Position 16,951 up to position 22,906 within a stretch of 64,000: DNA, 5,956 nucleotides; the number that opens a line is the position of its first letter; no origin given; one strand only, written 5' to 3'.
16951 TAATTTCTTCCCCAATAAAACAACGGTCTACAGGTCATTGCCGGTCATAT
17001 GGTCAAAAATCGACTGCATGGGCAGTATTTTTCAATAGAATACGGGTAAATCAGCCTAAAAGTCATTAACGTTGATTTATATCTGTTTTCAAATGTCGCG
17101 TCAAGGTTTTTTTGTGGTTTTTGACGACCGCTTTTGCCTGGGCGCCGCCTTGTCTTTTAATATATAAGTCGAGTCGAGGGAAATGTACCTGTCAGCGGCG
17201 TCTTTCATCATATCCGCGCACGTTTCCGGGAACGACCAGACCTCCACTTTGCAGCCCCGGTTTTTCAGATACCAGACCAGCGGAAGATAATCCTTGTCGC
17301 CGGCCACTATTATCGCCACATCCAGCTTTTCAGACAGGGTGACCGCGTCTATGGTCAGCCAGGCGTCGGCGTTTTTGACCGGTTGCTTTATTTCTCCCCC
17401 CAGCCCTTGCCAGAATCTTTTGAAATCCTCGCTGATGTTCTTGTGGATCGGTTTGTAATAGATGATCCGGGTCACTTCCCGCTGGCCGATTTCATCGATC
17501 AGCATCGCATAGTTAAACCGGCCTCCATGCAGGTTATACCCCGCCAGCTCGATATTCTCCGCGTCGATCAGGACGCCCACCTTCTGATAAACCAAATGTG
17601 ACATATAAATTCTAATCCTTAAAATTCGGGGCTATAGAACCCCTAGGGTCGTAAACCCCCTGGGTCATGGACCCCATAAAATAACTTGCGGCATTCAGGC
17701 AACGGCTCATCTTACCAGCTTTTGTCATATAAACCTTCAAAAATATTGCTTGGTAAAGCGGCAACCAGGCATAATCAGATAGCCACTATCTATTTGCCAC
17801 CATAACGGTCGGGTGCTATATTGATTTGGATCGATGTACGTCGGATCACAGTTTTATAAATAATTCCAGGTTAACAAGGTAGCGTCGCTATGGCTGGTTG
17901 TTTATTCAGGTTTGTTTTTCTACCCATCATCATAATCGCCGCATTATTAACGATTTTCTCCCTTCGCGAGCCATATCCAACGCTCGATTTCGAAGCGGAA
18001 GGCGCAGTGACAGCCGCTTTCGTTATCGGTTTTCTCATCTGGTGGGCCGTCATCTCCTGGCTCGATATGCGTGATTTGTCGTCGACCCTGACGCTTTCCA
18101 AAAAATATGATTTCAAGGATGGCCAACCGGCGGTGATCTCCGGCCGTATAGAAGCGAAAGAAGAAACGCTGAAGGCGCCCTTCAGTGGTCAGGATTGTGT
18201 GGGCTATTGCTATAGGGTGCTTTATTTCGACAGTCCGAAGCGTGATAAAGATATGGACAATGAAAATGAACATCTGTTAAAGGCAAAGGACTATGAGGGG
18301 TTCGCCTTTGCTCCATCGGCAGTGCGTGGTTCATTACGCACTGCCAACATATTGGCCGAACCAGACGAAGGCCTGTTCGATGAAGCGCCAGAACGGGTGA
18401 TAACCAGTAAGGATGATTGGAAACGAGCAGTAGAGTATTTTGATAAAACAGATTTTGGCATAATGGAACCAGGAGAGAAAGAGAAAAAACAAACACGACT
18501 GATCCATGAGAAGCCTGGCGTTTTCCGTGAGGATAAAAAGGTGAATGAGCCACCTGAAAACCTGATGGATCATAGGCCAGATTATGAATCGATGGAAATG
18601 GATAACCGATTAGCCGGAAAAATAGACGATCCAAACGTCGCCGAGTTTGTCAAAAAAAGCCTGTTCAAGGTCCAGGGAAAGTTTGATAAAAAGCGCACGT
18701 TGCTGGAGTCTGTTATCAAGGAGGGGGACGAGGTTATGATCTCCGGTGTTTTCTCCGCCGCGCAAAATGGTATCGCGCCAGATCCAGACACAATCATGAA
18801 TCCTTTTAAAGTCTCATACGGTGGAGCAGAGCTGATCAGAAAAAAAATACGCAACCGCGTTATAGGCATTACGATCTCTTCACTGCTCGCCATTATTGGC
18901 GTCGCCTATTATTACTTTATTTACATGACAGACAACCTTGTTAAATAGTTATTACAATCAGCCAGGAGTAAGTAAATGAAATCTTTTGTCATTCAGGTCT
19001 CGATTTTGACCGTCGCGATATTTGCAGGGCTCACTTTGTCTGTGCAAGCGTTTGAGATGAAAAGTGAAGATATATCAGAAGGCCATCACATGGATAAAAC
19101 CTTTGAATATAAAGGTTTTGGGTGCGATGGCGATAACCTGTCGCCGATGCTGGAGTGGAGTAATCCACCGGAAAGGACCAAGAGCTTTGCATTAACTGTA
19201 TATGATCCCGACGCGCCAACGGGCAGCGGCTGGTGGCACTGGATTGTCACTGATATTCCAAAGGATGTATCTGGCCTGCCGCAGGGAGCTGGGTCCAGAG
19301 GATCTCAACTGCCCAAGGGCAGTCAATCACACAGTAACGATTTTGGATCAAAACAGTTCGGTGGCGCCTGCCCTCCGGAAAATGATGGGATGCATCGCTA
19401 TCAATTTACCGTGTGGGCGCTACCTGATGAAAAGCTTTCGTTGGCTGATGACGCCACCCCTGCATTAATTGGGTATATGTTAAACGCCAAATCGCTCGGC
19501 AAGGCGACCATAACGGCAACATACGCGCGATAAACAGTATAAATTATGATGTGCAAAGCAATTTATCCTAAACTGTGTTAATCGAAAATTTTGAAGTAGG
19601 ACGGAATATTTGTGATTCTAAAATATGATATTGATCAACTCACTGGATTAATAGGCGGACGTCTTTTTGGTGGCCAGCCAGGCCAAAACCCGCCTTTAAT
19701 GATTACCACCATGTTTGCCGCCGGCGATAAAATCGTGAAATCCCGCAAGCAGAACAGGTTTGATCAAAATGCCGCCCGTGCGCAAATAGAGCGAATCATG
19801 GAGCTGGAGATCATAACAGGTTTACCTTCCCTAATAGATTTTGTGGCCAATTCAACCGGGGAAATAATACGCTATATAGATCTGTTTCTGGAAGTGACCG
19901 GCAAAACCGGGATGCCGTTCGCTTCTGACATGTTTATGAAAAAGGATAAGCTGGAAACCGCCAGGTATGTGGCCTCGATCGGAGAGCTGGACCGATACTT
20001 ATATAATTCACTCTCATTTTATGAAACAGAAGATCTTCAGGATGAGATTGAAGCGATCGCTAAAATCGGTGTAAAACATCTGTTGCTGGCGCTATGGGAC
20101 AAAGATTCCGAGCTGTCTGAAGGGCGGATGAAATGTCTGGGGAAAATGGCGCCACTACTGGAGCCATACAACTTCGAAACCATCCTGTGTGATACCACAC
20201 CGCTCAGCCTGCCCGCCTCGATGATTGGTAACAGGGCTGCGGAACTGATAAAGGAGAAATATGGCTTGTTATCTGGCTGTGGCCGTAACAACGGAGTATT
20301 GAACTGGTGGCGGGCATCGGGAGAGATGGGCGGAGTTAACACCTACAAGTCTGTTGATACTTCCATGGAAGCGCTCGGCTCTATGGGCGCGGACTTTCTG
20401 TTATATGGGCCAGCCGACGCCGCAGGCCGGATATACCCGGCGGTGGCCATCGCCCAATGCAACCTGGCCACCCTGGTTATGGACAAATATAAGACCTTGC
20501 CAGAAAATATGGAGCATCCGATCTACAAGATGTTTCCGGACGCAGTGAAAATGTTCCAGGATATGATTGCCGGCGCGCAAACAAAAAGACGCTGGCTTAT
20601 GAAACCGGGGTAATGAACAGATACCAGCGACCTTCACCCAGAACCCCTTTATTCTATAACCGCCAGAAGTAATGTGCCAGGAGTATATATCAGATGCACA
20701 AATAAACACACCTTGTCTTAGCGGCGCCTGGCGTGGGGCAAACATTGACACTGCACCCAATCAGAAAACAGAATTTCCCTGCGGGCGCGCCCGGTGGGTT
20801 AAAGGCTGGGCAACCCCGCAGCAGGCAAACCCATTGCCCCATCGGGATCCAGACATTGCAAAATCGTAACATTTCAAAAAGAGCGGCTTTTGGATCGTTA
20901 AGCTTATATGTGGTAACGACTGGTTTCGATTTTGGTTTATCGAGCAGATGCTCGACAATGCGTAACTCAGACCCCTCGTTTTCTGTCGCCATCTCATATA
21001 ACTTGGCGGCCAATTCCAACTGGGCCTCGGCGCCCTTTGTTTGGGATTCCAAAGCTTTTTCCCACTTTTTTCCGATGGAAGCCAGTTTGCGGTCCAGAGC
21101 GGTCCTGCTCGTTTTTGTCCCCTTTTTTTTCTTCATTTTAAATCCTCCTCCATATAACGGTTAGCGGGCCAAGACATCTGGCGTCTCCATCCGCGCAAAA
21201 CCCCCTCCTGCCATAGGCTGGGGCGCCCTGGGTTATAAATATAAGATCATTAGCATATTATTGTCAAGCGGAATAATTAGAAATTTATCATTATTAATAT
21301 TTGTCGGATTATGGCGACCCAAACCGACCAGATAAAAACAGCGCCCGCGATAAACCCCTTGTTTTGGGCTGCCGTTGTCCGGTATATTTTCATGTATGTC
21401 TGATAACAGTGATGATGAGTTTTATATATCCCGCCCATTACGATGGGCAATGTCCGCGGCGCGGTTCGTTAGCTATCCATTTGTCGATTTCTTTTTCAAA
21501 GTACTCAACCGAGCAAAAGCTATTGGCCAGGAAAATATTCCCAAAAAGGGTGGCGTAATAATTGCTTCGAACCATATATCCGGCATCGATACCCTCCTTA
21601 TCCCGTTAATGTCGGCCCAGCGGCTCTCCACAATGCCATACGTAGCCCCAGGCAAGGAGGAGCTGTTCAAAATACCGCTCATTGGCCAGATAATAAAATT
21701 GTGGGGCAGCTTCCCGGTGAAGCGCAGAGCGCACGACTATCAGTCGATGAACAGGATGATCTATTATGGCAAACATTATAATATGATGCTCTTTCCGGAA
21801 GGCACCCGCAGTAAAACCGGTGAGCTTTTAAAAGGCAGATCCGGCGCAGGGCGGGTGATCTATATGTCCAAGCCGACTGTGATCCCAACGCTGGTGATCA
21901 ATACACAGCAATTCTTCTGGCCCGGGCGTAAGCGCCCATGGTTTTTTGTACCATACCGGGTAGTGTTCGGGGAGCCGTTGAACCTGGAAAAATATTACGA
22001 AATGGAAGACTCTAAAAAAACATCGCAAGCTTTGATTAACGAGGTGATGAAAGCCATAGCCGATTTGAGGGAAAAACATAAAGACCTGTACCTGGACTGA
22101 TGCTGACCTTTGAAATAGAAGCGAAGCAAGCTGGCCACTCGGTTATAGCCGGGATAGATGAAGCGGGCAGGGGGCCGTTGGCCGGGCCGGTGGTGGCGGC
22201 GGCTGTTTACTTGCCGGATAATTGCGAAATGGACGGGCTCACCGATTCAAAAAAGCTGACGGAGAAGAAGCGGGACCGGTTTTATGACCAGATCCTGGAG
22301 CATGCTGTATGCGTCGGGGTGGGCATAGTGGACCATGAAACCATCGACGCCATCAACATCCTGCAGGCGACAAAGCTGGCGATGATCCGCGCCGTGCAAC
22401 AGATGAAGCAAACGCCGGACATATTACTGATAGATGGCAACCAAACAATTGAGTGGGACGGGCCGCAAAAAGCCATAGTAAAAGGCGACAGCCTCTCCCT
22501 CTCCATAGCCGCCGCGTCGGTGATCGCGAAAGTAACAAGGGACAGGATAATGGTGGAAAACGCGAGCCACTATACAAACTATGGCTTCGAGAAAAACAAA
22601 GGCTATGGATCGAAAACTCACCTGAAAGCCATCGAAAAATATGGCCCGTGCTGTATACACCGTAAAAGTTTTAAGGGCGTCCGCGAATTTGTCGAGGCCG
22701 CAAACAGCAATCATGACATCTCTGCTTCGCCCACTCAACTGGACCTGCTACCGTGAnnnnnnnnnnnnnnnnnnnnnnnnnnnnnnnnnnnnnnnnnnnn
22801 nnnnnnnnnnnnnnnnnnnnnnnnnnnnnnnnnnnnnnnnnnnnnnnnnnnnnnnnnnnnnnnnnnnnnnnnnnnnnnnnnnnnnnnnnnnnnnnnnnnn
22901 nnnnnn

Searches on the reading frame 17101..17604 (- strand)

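Call 10: search_protein_families(library=pfam, proteins=[window:17101-17604:-])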
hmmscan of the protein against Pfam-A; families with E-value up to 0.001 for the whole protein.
window:17101-17604:- (167 aa): 1 family
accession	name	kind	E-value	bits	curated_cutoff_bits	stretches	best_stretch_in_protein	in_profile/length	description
PF01936.24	NYN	-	1.2e-19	71.7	24.2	1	8-144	1-145/145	NYN domain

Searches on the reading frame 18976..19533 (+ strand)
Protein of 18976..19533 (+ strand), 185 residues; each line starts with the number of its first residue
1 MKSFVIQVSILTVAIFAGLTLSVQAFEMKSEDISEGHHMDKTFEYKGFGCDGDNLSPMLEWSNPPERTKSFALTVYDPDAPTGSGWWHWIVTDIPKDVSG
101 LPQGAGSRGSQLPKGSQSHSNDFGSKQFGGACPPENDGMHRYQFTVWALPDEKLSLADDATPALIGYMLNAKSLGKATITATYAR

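Call 10: search_protein_families(library=pfam, proteins=[window:18976-19533:+])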
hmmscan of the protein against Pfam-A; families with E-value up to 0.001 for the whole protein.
window:18976-19533:+ (185 aa): 1 family
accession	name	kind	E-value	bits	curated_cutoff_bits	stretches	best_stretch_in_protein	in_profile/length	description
PF01161.25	PBP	-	1.5e-40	139.1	24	1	48-183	6-135/135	Phosphatidylethanolamine-binding protein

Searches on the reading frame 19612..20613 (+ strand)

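Call 10: search_protein_families(library=pfam, proteins=[window:19612-20613:+])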
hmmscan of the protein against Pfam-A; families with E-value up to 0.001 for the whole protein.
window:19612-20613:+ (333 aa): 1 family
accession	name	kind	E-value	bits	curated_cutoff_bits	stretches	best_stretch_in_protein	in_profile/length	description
PF02007.24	MtrH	-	4.6e-36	124.9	22.8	1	14-285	8-287/299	Tetrahydromethanopterin S-methyltransferase MtrH subunit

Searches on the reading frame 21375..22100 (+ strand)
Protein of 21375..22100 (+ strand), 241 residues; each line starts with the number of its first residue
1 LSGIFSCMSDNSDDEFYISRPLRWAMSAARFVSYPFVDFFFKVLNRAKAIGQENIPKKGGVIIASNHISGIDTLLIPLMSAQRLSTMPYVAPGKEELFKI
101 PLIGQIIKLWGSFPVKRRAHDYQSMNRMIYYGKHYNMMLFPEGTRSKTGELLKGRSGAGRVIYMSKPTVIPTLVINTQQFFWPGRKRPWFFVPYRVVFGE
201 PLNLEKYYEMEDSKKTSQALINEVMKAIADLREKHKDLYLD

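Call 11: search_protein_families(library=pfam, proteins=[window:21375-22100:+])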
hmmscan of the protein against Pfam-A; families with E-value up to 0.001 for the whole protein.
window:21375-22100:+ (241 aa): 1 family
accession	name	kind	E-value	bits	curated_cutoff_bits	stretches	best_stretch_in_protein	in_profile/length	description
PF01553.26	Acyltransferase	-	3.3e-24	85.6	23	1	49-172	4-129/132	Acyltransferase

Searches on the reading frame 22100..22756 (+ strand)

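Call 11: search_protein_families(library=pfam, proteins=[window:22100-22756:+])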
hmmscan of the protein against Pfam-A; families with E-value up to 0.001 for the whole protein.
window:22100-22756:+ (218 aa): 1 family
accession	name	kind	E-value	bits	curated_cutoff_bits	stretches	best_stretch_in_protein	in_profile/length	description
PF01351.25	RNase_HII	-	3.9e-43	148.1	25.8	1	17-192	1-197/199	Ribonuclease HII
